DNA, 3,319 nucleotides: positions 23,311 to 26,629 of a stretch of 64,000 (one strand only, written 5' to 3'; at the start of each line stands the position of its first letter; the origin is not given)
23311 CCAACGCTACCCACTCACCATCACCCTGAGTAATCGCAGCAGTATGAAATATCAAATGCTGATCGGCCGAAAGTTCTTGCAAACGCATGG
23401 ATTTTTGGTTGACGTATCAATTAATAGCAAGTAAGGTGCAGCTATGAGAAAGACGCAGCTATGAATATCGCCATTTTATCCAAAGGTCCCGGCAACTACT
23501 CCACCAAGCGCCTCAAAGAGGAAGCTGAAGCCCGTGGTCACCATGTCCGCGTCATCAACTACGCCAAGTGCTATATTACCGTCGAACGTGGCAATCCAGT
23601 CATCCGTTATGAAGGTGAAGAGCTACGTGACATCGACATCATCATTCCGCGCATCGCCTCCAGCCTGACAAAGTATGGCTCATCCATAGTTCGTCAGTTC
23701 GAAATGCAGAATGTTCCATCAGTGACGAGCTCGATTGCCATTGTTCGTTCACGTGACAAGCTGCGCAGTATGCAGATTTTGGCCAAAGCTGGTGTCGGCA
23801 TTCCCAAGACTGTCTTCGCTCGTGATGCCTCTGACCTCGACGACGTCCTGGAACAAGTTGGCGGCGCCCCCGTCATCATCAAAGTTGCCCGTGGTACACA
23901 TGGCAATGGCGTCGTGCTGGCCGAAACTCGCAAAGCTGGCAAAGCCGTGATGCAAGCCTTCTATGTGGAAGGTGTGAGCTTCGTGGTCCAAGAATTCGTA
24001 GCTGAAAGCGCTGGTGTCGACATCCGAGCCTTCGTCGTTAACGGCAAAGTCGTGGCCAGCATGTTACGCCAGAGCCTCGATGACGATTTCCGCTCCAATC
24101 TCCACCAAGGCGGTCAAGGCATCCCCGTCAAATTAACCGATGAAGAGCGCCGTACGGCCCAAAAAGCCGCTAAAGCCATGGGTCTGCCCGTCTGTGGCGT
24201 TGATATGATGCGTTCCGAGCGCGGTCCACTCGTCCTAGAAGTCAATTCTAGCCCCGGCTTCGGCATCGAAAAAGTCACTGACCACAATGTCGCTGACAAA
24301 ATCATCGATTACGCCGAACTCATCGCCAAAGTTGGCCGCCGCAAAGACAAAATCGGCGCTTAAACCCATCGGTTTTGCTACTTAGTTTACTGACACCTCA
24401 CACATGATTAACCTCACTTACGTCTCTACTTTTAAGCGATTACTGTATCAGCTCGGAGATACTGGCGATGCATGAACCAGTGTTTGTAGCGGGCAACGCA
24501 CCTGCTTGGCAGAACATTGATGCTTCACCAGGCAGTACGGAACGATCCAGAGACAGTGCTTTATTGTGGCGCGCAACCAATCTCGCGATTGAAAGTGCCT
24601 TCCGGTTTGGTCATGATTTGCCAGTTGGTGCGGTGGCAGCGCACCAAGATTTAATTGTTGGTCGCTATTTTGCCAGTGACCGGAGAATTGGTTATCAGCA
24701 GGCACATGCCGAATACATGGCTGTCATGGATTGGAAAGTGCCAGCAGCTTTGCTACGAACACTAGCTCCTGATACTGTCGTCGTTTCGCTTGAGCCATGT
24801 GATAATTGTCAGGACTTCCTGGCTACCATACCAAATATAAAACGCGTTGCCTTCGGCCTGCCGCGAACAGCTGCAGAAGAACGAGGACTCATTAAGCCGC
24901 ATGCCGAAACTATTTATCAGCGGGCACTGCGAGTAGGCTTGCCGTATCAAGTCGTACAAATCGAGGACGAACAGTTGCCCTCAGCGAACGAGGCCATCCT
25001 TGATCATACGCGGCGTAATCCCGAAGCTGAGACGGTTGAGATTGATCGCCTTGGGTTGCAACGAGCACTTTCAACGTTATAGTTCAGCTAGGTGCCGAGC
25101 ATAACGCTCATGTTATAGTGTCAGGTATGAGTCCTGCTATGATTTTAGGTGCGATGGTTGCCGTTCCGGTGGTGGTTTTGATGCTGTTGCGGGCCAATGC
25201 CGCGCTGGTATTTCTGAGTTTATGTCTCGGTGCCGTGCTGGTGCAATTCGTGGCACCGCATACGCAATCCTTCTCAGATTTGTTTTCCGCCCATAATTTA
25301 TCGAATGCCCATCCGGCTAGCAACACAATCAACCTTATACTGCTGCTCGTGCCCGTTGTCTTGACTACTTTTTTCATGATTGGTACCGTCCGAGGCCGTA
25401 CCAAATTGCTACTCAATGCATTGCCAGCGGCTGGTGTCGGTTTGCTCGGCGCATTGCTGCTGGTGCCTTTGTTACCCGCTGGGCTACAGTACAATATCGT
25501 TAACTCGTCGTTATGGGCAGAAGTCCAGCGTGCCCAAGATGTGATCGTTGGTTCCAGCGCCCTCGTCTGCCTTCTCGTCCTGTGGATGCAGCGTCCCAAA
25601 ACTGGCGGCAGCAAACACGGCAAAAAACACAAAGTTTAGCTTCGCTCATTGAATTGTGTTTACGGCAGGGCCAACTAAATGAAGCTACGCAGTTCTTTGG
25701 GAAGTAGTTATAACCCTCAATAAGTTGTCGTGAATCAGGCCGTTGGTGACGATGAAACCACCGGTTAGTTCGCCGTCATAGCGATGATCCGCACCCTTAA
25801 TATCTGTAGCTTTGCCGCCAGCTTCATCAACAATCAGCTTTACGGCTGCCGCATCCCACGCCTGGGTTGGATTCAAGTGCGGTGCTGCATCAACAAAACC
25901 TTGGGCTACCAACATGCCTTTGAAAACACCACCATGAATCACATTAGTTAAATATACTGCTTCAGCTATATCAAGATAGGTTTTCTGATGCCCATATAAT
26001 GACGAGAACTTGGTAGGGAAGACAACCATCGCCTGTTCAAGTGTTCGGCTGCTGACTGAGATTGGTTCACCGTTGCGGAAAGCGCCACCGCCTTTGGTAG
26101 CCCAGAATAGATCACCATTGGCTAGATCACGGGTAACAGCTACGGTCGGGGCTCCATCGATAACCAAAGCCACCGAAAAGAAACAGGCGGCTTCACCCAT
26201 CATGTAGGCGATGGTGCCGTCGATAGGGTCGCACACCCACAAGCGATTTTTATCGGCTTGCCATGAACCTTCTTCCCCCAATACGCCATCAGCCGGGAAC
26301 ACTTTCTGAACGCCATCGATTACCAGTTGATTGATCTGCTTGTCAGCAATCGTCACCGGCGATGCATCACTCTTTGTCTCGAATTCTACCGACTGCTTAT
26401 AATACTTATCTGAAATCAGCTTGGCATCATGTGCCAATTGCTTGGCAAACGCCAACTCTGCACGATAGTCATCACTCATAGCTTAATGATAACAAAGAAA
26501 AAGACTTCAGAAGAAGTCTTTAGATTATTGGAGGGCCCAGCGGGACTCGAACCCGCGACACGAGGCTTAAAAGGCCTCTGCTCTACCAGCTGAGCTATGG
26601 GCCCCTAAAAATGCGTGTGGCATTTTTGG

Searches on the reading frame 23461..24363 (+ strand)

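Call 42: search_protein_families(library=pfam, proteins=[window:23461-24363:+], max_evalue=0.001)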
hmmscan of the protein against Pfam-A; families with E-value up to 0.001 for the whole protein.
window:23461-24363:+ (300 aa): 7 families
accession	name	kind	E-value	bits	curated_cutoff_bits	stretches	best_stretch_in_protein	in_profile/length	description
PF08443.16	RimK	-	1e-55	188.7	21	1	98-284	2-187/188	RimK-like ATP-grasp domain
PF18030.7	Rimk_N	-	1.8e-35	121.5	26.4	1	1-94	1-94/94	RimK PreATP-grasp domain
PF02955.21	GSH-S_ATP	-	5.7e-17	62.1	23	1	114-273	12-171/175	Prokaryotic glutathione synthetase, ATP-grasp domain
PF14397.11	ATPgrasp_ST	-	4.1e-12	46.3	31.4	1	98-226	20-179/278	Sugar-transfer associated ATP-grasp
PF02655.19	ATP-grasp_3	-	2.6e-10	41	23.2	1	99-263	3-155/160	ATP-grasp domain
PF02222.28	ATP-grasp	-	0.00011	22.3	27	1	106-250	2-148/179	ATP-grasp domain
PF14398.11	ATPgrasp_YheCD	-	0.00013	21.8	26.8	0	113-165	28-78/255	YheC/D like ATP-grasp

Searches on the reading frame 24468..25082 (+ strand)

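Call 42: search_protein_families(library=pfam, proteins=[window:24468-25082:+], max_evalue=0.001)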
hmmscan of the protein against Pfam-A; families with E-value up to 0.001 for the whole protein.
window:24468-25082:+ (204 aa): 1 family
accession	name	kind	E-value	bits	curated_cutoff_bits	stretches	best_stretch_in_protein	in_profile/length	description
PF00383.29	dCMP_cyt_deam_1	-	3.6e-09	36.9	25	1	35-130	10-101/102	Cytidine and deoxycytidylate deaminase zinc-binding region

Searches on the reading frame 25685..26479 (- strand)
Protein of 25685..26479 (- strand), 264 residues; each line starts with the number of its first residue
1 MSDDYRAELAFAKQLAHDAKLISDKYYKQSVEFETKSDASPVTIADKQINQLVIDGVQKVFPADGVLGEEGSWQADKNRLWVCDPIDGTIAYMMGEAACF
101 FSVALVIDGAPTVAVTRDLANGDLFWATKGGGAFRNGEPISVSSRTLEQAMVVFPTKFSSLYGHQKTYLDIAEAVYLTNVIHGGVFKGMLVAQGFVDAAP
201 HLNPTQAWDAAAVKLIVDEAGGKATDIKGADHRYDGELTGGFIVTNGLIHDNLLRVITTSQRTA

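Call 42: search_protein_families(library=pfam, proteins=[window:25685-26479:-], max_evalue=0.001)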
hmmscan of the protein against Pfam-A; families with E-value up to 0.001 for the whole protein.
window:25685-26479:- (264 aa): 1 family
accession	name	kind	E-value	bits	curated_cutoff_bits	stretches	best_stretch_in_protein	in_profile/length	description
PF00459.30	Inositol_P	-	8.9e-43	147.2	27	1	9-257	6-266/271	Inositol monophosphatase family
